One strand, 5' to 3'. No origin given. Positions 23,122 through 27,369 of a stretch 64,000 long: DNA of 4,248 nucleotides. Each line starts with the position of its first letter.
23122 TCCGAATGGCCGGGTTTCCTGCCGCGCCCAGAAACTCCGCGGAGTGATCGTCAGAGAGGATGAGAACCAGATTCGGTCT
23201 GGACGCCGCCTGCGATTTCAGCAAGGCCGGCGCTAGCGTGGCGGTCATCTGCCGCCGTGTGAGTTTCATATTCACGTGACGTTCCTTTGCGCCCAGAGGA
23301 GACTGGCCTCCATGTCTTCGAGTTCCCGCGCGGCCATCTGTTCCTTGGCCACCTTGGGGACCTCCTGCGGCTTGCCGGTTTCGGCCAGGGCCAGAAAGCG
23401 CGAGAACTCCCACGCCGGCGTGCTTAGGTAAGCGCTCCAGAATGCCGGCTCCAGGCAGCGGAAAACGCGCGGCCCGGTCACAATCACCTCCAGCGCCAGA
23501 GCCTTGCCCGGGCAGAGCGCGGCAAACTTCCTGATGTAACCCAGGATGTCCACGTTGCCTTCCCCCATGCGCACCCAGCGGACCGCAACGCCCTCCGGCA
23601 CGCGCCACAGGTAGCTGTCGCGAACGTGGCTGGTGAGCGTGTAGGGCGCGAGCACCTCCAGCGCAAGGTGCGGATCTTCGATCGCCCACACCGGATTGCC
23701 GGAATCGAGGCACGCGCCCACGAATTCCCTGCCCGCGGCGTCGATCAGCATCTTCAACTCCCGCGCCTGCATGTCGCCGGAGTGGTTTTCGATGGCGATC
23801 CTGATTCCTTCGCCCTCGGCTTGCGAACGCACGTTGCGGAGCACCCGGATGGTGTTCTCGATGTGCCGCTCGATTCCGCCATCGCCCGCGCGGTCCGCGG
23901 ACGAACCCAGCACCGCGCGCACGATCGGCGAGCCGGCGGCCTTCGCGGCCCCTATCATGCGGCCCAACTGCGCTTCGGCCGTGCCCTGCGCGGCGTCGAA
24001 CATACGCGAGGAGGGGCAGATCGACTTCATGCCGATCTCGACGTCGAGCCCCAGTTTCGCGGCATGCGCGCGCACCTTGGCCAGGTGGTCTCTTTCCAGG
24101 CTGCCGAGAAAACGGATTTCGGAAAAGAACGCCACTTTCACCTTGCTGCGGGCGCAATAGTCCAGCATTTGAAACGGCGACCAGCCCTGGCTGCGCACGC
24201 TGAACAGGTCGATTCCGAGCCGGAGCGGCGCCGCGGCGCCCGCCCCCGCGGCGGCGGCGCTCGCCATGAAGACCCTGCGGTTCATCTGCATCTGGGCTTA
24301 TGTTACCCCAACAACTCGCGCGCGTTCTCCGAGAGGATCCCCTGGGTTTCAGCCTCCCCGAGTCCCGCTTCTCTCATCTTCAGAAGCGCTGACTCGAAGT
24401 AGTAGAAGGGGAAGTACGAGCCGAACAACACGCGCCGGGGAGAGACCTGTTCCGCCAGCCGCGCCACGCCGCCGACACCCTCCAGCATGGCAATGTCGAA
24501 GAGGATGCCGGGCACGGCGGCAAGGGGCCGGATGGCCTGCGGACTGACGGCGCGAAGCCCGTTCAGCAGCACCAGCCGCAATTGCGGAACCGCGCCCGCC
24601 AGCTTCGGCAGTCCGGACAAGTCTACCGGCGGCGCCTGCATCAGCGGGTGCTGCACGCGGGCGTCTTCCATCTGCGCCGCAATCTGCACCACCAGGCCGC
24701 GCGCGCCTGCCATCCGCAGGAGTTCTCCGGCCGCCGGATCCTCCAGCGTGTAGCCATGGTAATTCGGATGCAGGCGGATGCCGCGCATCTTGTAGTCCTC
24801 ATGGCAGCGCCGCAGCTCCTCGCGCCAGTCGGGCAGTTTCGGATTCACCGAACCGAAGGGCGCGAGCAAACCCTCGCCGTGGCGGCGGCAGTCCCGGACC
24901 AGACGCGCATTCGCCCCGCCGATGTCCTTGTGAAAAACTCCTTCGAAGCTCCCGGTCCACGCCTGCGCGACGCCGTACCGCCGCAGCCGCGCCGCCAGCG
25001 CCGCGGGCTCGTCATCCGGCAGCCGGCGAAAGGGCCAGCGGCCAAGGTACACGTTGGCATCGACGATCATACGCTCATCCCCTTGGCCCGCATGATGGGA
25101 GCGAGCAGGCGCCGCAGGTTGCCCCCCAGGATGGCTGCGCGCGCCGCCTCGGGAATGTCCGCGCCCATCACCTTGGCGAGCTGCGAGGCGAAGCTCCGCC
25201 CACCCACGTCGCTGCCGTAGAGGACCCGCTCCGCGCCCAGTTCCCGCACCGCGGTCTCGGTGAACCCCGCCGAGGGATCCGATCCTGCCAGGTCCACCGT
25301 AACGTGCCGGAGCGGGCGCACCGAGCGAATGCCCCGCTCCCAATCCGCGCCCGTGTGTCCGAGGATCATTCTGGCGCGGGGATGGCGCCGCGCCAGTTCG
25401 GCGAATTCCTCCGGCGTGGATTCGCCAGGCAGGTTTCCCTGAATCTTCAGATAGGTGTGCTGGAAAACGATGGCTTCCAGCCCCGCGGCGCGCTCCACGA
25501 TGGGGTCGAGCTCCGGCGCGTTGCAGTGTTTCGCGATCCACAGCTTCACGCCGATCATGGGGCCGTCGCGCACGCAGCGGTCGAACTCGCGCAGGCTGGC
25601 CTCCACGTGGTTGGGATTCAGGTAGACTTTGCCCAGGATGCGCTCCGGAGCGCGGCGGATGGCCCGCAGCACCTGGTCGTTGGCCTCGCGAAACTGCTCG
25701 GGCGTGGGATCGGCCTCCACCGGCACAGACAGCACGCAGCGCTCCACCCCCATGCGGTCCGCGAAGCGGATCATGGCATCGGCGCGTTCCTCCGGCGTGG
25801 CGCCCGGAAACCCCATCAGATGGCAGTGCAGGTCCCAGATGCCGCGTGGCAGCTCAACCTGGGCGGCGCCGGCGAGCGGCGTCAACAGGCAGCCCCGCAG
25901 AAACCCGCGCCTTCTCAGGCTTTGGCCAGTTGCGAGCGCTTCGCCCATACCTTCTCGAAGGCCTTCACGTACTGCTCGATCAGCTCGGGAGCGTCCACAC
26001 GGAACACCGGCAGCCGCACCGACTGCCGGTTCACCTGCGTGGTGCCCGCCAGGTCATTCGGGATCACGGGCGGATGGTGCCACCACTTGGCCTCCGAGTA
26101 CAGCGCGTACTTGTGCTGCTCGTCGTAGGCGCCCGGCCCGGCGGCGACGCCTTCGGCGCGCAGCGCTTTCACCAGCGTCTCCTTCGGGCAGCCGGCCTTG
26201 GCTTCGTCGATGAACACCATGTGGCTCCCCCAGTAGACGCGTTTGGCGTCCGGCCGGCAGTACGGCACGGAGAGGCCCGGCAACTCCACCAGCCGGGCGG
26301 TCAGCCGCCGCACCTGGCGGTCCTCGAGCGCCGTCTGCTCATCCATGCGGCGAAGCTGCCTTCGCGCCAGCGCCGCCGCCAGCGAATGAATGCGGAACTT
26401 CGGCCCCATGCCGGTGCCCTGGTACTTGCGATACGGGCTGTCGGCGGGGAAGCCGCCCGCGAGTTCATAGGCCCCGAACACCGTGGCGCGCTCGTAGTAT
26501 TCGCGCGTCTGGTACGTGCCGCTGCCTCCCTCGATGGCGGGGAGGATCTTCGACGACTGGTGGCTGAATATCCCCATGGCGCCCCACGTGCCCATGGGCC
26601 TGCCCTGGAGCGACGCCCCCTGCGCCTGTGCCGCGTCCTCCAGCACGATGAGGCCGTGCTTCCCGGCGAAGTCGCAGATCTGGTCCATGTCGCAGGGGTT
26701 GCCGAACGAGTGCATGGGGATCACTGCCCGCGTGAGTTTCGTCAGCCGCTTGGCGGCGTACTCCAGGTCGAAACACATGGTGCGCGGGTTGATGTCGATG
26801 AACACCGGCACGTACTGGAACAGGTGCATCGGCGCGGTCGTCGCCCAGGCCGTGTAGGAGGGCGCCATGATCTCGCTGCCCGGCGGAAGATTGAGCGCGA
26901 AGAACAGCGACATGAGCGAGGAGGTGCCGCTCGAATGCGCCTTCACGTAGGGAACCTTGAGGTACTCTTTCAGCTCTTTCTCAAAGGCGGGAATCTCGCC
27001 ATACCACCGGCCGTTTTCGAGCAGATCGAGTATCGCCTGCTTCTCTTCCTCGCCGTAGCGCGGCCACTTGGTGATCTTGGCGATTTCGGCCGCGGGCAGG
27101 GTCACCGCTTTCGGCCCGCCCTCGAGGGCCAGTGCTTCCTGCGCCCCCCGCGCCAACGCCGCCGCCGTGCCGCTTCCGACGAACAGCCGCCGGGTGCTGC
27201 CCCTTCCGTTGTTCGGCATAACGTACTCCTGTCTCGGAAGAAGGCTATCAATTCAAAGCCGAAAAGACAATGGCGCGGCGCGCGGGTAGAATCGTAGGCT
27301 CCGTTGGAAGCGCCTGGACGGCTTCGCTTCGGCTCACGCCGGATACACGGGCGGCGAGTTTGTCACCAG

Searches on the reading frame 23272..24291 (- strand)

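Call 60: search_protein_families(library=pfam, proteins=[window:23272-24291:-], max_evalue=0.00001)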
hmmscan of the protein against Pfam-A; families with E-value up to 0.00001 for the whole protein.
window:23272-24291:- (339 aa): 1 family
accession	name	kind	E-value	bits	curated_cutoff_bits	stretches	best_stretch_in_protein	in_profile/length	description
PF01261.30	AP_endonuc_2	-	2.4e-15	57.4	31.1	1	61-255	21-215/249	Xylose isomerase-like TIM barrel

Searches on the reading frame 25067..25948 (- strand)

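Call 60: search_protein_families(library=pfam, proteins=[window:25067-25948:-], max_evalue=0.00001)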
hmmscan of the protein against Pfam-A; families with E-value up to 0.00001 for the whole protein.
window:25067-25948:- (293 aa): 1 family
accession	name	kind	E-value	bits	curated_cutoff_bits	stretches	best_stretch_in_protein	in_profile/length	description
PF04909.20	Amidohydro_2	-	8.8e-20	72.1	26.4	1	39-282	2-287/289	Amidohydrolase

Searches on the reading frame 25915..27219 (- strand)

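Call 60: search_protein_families(library=pfam, proteins=[window:25915-27219:-], max_evalue=0.00001)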
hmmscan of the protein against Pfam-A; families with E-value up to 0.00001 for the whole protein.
window:25915-27219:- (434 aa): 1 family
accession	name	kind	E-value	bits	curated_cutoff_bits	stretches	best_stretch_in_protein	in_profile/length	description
PF01041.23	DegT_DnrJ_EryC1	-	1.9e-62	212.1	19.8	1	55-412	3-350/360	DegT/DnrJ/EryC1/StrS aminotransferase family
